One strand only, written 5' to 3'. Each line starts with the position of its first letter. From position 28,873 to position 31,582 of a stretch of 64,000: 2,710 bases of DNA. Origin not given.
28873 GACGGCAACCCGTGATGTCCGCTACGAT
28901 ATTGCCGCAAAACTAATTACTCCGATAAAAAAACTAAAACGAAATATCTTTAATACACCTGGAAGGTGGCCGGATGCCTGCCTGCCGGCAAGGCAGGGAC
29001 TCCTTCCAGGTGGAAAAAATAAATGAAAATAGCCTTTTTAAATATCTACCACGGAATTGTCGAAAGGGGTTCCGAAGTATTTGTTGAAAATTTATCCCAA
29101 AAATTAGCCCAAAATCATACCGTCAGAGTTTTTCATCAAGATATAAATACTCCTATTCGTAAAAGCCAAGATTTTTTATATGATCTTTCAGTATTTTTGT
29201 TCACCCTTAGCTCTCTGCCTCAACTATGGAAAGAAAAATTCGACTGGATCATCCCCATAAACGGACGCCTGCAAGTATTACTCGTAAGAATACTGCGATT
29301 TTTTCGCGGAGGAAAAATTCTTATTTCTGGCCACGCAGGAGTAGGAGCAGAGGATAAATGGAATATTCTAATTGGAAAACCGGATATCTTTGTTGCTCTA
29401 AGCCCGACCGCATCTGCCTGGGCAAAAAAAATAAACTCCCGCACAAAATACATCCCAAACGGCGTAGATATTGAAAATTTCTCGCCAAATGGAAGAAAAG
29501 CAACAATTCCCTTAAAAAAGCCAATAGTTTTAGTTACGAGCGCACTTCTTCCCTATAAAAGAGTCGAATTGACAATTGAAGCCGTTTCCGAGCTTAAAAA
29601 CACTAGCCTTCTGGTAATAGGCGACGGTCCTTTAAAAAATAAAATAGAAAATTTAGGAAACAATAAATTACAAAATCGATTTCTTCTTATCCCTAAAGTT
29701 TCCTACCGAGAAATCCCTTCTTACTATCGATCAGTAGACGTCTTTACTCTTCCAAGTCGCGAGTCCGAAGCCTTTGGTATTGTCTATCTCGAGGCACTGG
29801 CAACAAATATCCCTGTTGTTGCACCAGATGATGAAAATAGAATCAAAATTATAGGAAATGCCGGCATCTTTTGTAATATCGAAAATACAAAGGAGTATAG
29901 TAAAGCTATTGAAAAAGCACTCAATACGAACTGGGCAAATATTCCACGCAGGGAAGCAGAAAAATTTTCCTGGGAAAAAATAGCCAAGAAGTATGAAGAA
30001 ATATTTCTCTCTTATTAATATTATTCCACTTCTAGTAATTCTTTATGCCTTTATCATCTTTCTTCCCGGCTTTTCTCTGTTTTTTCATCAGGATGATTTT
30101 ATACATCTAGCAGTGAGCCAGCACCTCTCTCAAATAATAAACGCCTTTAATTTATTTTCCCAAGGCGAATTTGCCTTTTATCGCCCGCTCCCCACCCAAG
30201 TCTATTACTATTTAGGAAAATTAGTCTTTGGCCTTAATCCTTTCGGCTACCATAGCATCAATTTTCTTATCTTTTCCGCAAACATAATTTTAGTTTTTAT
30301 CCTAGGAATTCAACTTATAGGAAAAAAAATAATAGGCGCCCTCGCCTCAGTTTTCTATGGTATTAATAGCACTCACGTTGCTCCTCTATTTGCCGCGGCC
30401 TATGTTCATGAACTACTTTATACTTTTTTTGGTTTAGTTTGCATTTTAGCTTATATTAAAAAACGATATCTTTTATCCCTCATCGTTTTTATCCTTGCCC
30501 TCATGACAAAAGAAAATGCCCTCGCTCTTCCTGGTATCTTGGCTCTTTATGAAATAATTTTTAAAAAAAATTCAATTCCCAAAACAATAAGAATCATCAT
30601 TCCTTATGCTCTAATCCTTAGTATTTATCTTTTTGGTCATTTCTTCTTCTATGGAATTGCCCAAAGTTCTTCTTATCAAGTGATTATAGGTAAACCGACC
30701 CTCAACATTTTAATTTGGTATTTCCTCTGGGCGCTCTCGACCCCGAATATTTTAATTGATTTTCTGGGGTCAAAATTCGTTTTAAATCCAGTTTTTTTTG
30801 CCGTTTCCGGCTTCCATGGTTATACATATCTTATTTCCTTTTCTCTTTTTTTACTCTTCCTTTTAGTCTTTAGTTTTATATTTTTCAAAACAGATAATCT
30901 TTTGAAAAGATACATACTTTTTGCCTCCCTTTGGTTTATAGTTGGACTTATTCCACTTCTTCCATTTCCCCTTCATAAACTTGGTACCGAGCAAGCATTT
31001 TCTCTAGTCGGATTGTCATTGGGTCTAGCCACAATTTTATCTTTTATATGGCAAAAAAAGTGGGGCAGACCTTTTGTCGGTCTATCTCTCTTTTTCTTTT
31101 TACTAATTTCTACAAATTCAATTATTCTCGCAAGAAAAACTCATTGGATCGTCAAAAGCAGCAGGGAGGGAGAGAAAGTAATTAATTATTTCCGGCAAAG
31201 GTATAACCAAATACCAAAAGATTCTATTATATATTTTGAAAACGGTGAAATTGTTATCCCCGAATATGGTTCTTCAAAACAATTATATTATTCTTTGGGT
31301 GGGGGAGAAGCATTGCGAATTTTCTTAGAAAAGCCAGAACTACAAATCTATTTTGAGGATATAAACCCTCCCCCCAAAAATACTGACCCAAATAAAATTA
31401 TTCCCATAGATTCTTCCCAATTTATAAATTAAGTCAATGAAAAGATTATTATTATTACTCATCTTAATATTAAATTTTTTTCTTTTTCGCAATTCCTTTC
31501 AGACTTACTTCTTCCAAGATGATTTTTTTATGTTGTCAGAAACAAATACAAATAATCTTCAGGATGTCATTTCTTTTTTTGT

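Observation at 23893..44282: Extreme density of GT-C (polyprenyl-phosphate-sugar dependent) membrane glycosyltransferases, including a three-member paralog family with an FxQDDF...YRP motif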

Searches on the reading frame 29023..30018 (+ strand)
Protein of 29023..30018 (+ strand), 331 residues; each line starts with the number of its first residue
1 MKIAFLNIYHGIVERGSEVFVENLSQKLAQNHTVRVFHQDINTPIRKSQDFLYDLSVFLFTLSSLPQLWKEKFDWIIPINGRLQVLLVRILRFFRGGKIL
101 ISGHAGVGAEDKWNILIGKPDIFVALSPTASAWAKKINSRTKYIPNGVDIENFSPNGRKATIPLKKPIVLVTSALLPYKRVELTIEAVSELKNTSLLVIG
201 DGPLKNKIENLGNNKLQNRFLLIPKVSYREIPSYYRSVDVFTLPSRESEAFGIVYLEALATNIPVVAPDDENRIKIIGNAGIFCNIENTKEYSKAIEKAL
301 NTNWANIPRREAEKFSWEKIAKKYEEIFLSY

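Call 4: search_protein_families(library=pfam, proteins=[window:29023-30018:+], max_evalue=0.01)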
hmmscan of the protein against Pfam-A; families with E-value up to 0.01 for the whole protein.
window:29023-30018:+ (331 aa): 4 families
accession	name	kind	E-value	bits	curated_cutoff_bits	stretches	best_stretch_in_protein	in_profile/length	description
PF00534.26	Glycos_transf_1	-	2e-26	93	26.4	1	159-303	8-159/172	Glycosyl transferases group 1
PF13692.12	Glyco_trans_1_4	-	1.9e-21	77.3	27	1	167-301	2-141/142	Glycosyl transferases group 1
PF13439.12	Glyco_transf_4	-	3.6e-06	27.5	28.5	1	16-151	3-169/170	Glycosyltransferase Family 4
PF20706.3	GT4-conflict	-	0.0056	16.1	26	1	229-268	273-311/385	Family 4 Glycosyltransferase in conflict systems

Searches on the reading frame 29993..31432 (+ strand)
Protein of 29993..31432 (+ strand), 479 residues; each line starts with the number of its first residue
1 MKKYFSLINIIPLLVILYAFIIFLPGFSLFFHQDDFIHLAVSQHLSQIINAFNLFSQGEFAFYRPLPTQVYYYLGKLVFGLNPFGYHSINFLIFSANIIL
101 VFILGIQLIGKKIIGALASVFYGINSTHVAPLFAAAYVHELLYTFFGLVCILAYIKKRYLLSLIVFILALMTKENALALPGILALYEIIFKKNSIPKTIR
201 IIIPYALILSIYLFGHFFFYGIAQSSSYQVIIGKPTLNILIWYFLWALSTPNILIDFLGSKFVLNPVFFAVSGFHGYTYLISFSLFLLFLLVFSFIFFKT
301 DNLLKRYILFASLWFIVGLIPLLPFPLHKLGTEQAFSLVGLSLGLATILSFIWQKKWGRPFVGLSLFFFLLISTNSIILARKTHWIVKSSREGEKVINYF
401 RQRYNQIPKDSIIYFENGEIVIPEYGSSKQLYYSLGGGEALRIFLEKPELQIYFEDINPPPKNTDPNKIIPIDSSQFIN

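Call 3: search_protein_families(library=pfam, proteins=[window:29993-31432:+], max_evalue=0.01)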
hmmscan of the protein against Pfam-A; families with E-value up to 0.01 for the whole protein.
window:29993-31432:+ (479 aa): 0 families

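Call 19: search_protein_families(library=ncbifam, proteins=[window:29993-31432:+], max_evalue=1)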
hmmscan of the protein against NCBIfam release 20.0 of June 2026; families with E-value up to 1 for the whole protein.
window:29993-31432:+ (479 aa): 2 families
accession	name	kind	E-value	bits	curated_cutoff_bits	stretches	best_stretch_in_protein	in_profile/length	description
NF046093.1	AZOBR_p60025_fam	subfamily_domain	5e-05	22.6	150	1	83-205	113-227/232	AZOBR_p60025 family cell surface glycopolymer formation protein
NF011315.0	PRK14726.1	equivalog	0.15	10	1249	1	124-185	371-430/855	protein translocase subunit SecDF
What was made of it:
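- Checked: 29993, 31437 and 42978 have no Pfam or meaningful NCBIfam hit (calls 3, 19).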
